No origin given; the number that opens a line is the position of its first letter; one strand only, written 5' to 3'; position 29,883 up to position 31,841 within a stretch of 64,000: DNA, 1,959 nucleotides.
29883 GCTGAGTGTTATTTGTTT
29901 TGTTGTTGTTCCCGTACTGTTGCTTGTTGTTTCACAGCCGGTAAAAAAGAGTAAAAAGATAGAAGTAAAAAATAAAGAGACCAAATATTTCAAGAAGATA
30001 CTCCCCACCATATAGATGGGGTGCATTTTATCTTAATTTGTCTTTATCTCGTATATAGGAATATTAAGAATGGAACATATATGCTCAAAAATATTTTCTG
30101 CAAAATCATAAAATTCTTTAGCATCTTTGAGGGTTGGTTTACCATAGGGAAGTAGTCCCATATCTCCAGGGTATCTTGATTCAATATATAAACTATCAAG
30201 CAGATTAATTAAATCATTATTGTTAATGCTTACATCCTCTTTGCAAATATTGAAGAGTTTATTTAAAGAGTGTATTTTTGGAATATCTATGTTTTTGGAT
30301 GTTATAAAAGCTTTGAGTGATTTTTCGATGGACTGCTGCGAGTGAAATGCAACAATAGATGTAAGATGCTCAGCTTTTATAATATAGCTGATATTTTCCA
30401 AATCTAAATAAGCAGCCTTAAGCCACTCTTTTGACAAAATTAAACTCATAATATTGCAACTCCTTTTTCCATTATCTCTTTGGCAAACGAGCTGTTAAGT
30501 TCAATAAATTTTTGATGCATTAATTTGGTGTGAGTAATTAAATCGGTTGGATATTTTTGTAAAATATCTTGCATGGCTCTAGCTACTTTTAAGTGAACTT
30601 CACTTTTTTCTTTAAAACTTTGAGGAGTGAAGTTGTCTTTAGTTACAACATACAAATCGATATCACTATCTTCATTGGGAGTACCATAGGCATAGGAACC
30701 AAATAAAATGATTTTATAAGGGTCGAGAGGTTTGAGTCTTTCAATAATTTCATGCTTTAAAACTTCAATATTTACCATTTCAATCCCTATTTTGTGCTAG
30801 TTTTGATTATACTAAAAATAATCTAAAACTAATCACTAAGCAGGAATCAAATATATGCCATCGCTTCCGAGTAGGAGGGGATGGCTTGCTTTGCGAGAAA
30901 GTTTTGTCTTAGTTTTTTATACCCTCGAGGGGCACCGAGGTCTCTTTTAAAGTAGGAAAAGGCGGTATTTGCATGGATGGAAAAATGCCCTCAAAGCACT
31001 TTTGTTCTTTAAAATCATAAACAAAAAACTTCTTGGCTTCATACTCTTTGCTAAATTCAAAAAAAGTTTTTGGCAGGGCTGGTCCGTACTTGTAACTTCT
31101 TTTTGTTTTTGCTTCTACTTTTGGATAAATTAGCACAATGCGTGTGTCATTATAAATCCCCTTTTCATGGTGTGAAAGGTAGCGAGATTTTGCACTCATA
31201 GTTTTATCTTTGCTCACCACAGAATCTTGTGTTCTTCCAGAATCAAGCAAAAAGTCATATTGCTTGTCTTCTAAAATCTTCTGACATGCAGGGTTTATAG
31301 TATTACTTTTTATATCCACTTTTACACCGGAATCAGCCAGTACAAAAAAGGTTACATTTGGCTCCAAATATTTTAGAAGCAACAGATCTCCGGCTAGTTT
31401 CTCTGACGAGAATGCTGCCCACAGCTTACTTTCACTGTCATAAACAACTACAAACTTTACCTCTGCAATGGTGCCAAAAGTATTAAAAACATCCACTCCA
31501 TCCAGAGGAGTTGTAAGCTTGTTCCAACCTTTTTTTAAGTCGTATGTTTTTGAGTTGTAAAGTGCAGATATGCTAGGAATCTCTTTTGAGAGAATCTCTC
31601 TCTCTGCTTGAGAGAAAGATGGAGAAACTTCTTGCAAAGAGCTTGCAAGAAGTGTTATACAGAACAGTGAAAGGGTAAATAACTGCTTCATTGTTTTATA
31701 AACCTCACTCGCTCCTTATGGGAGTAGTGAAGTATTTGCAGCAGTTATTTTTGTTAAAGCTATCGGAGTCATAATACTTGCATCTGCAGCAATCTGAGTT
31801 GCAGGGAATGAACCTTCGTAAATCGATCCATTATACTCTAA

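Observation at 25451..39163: Candidate undescribed cell-surface assembly system: a 14-kb cluster next to, and apparently co-regulated with, the flagellar hook genes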

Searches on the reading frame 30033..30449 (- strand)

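Call 100: search_protein_families(library=pfam, proteins=[window:30033-30449:-], max_evalue=0.001)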
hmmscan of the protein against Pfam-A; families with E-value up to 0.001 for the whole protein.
window:30033-30449:- (138 aa): 1 family
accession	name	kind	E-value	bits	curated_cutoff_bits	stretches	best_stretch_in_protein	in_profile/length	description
PF05168.19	HEPN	-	3.3e-23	82.5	22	1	7-123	2-113/117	HEPN domain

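Call 109: search_protein_families(library=padloc, proteins=[window:30033-30449:-], max_evalue=0.001)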
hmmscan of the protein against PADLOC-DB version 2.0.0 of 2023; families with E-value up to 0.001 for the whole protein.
window:30033-30449:- (138 aa): 0 families

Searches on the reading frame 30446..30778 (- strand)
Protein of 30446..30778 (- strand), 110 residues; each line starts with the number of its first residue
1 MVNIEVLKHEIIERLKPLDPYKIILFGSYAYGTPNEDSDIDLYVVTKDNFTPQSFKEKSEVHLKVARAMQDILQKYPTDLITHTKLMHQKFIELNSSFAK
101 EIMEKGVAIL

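Call 100: search_protein_families(library=pfam, proteins=[window:30446-30778:-], max_evalue=0.001)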
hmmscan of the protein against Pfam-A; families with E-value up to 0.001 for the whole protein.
window:30446-30778:- (110 aa): 3 families
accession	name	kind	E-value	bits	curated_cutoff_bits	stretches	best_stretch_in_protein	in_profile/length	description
PF01909.29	NTP_transf_2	-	6e-12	46.2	21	1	10-101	3-85/93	Nucleotidyltransferase domain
PF18765.7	Polbeta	-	1.6e-11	44.6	26.9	1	11-84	3-70/93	Polymerase beta, Nucleotidyltransferase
PF22600.2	MTPAP-like_central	-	0.00018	22.1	27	1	20-74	39-91/139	Poly(A) RNA polymerase, mitochondrial-like, central palm domain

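Call 109: search_protein_families(library=padloc, proteins=[window:30446-30778:-], max_evalue=0.001)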
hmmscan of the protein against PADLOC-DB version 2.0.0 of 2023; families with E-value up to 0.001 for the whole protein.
window:30446-30778:- (110 aa): 7 families
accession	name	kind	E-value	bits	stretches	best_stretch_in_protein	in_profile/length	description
PDLC04903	PDC-S09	-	9.1e-12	43.2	1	22-108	28-107/108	-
PDLC04906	PDC-S09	-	3.5e-08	31.7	1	17-88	21-84/98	-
PDLC04904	PDC-S09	-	2.3e-07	28.9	1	5-89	10-85/104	-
PDLC04907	PDC-S09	-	1.1e-05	23.6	1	20-50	27-57/114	-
PDLC04902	PDC-S09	-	1.3e-05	23.4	1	10-86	11-80/97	-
PDLC04368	PDC-M05A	-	3.4e-05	21.8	1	24-70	111-157/201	-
PDLC00801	Cyclase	-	0.00048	17.4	1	21-70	46-96/295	oligonucleotide-cyclase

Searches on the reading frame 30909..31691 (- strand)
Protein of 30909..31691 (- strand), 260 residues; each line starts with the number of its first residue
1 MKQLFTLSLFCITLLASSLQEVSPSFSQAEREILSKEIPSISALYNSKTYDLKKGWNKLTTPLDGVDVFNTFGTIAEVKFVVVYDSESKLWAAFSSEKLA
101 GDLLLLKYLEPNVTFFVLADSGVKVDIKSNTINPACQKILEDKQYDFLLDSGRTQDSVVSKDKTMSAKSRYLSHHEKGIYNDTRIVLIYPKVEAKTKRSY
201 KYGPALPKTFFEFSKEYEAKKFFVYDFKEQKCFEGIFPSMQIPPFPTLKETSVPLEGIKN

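Call 4: search_protein_families(library=pfam, proteins=[window:30909-31691:-], max_evalue=0.1)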
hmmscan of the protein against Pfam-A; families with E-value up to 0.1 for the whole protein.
window:30909-31691:- (260 aa): 0 families

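Call 5: search_protein_families(library=ncbifam, proteins=[window:30909-31691:-], max_evalue=0.1)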
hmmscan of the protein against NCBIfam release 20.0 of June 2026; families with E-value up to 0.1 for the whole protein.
window:30909-31691:- (260 aa): 0 families

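Call 65: find_homologous_proteins(query=window:30909-31691:-)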
Query window:30909-31691:- (260 aa): 46 proteins with E <= 0.001 among 475 candidates.
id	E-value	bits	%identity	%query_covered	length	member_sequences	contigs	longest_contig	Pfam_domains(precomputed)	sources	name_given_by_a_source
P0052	4.2e-167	572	100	100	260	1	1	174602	-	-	-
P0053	1.2e-140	485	86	96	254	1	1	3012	-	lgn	-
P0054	1.6e-138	478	86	96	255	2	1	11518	-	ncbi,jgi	-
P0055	3.5e-135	467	84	96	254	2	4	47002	-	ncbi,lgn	-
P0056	1.5e-100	354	64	96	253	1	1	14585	-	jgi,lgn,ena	-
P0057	3.3e-86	307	55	96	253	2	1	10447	-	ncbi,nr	ncbi:MAG: hypothetical protein OQK11_02650 [Thiovulaceae bacterium]|nr:hypothetical protein [Sulfuri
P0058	7.1e-83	296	57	86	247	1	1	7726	-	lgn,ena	-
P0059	1.1e-82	295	54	96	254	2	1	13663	-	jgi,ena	-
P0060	1.5e-81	291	53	96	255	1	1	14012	-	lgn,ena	-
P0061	1.6e-77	278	53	92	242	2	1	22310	-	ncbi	-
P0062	2.4e-77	278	51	96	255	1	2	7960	-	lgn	-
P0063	4.8e-77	277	51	96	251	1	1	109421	-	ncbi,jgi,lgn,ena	-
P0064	1.6e-76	275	51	96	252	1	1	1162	-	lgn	-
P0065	2.9e-76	274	53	90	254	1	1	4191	PF13774.13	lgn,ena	-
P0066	6.0e-76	273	51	94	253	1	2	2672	-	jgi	-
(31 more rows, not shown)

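Call 78: predict_structure(alignment_id=A4)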
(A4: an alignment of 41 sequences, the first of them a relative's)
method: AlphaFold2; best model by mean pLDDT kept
length: 260 residues; sequences in the alignment: 41
mean_pLDDT: 87.9   pTM: 0.82
mean pLDDT of the five models: 87.9, 87.8, 86.8, 85.8, 85.0
residues with pLDDT >= 90: 183; 70-90: 45; 50-70: 17; < 50: 15
segments of 3 or more residues with pLDDT < 50: 9-16, 256-260
pLDDT, mean of each block of 10 residues (from residue 1): 50 55 82 91 94 96 96 95 92 86 90 96 97 94 97 92 96 77 96 92 90 97 96 95 92 52
secondary structure, 60 per line:
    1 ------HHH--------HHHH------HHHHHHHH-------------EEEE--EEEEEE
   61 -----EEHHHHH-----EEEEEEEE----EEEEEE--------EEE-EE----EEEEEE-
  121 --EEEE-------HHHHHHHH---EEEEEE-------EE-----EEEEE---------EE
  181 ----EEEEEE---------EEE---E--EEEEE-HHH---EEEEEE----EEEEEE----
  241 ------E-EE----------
elements in order: H18-21 H28-35 E49-52 E55-60 H68-72 E78-85 E90-95 E104-106 E114-119 E123-126 H134-141 E145-150 E165-169 E185-190 E200-202 E209-213 E221-226 E231-236

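Call 80: search_protein_representatives(alignment_id=A4)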
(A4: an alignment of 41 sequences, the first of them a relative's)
Query: 41 sequences, 255 profile positions. Proteins with E-value up to 0.001 (for the whole library): 79; up to 1e-10: 43; up to 1e-30: 37. The best 79 are listed.
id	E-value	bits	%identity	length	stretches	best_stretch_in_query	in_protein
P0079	1.5e-104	365.4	-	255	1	1-255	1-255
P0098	3.2e-91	321.7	-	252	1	1-254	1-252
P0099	1.5e-87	309.7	-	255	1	1-255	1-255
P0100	1.3e-85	303.4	-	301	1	2-255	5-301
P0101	2.0e-83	296.2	-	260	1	2-254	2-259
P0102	3.4e-83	295.4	-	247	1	13-255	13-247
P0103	1.9e-81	289.7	-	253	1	1-254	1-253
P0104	4.2e-78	278.7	-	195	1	61-255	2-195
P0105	1.4e-77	277.0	-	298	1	2-254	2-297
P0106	2.9e-77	276.0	-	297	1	24-254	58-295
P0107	6.3e-77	274.9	-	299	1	21-255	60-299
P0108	6.9e-77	274.7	-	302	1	27-254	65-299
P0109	9.4e-77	274.3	-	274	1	6-254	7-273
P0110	2.8e-75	269.5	-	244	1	14-254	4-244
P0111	3.5e-75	269.2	-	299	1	20-255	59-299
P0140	3.7e-10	56.1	-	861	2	47-154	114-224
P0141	2.2e-09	53.6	-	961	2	53-131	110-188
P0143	5.7e-09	52.2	-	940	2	47-139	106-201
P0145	1.1e-07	47.9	-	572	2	48-142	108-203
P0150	2.8e-06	43.4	-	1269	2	52-126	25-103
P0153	5.6e-06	42.4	-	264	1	133-254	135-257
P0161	8.9e-05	38.5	-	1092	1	137-254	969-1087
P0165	1.7e-04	37.5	-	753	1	44-131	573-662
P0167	2.1e-04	37.3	-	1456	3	48-130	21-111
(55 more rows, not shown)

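Call 82: fold_search(model_id=the predicted structure, library=pdb)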
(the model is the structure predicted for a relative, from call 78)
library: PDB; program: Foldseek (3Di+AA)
matches with E <= 10: 383; with E <= 0.001: 0
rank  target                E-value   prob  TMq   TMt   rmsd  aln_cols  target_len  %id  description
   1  3pen                  4.1e-02  0.06  0.11  0.08  16.9       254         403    9  Structure of archaeal initiation factor aIF2gamma subunit delta 37-47 from Sulfolobus solfataricus in the GDP-bound form (released 2011-05-04)
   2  6dc3_L                4.6e-02  0.08  0.14  0.16  14.8       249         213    8  RSV prefusion F bound to RSD5 Fab (released 2019-07-10)
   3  4m0l_D                8.6e-02  0.05  0.12  0.09  17.4       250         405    8  Gamma subunit of the translation initiation factor 2 from Sulfolobus solfataricus complexed with GDP (released 2013-08-28)
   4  2aho_A                1.0e-01  0.04  0.12  0.08  16.7       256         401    9  Structure of the archaeal initiation factor eIF2 alpha-gamma heterodimer from Sulfolobus solfataricus complexed with G (released 2006-01-31)
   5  4nbs                  1.5e-01  0.04  0.12  0.08  16.9       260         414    8  The structure of aIF2gamma subunit H20F from archaeon Sulfolobus solfataricus complexed with GDPCP (released 2014-10-29)
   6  6wno_C                1.6e-01  0.06  0.14  0.16  13.7       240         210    8  Plasmodium vivax reticulocyte binding protein 2b (PvRBP2b) bound to human monoclonal antibody 243244 (released 2021-01-27)
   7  6peh_A                2.0e-01  0.06  0.15  0.16  15.4       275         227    5  Crystal structure of rabbit monoclonal anti-HIV antibody 1C2 (released 2019-11-20)
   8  6did_D                3.2e-01  0.04  0.15  0.17  16.0       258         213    6  HIV Env BG505 SOSIP with polyclonal Fabs from immunized rabbit #3417 post-boost#1 (released 2018-09-05)
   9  9iru_B                3.2e-01  0.03  0.13  0.14  15.1       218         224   10  Cryo-em structure of TCR-4B1 complex (released 2026-01-21)
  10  1nfd_B                3.6e-01  0.02  0.10  0.11  16.7       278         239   10  AN ALPHA-BETA T CELL RECEPTOR (TCR) HETERODIMER IN COMPLEX WITH AN ANTI-TCR FAB FRAGMENT DERIVED FROM A MITOGENIC ANTI (released 1998-01-28)
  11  2zcw                  4.3e-01  0.08  0.13  0.16  10.2       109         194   17  Crystal Structure of TTHA1359, a Transcriptional Regulator, CRP/FNR family from Thermus thermophilus HB8 (released 2007-12-04)
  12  5dsc_A                4.3e-01  0.05  0.16  0.19  14.0       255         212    5  Context-independent anti-hypusine antibody FabHpu24.B in complex with hypusine (released 2016-01-20)
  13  5drn_A                4.3e-01  0.05  0.16  0.17  15.2       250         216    5  Context-independent anti-hypusine antibody FabHpu24 in complex with hypusine (released 2016-01-20)
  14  5drn_H                4.5e-01  0.05  0.15  0.18  14.1       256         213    4  Context-independent anti-hypusine antibody FabHpu24 in complex with hypusine (released 2016-01-20)
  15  8gsi_B                5.7e-01  0.04  0.17  0.19  14.9       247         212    8  Structure of the cobolimab Fab (released 2023-09-06)
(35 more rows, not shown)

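Call 83: search_protein_families(library=pfam, proteins=[P0140, P0141, P0143, P0150, P0161, P0153, P0167, P0145, P0165], max_evalue=0.001)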
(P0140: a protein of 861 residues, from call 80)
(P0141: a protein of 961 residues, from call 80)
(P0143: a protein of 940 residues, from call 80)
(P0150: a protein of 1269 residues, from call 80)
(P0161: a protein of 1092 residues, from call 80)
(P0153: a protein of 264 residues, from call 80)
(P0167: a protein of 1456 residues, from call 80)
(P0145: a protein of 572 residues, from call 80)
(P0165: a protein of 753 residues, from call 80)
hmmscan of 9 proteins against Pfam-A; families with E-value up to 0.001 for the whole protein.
P0140 (861 aa): 0 families

P0141 (961 aa): 0 families

P0143 (940 aa): 1 family
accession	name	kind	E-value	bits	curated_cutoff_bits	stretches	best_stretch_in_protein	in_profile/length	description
PF04513.17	Baculo_PEP_C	-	0.00032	21.2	38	1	249-312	30-93/140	Baculovirus polyhedron envelope protein, PEP, C terminus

P0150 (1269 aa): 0 families

P0161 (1092 aa): 0 families

P0153 (264 aa): 0 families

P0167 (1456 aa): 0 families

P0145 (572 aa): 3 families
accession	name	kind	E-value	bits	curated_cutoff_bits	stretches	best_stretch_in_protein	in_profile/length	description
PF00326.27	Peptidase_S9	-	5e-07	29.9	22.6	0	306-353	37-83/213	Prolyl oligopeptidase family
PF03583.20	LIP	-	1.8e-05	24.7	23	0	285-568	30-274/286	Secretory lipase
PF07859.19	Abhydrolase_3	-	0.00072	19.8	25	0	301-405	43-143/210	alpha/beta hydrolase fold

P0165 (753 aa): 3 families
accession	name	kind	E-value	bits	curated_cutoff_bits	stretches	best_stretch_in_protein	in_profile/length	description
PF00082.27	Peptidase_S8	-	2.3e-56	191.7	21.8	2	145-376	2-230/288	Subtilase family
PF02225.27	PA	-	5e-17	62.2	23.9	1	416-492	22-95/95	PA domain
PF22148.1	Fervidolysin_NPro-like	-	3.1e-15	56.7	21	1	29-108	4-81/81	Fervidolysin N-terminal prodomain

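Call 109: search_protein_families(library=padloc, proteins=[window:30909-31691:-], max_evalue=0.001)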
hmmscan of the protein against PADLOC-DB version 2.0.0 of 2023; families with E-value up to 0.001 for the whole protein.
window:30909-31691:- (260 aa): 0 families
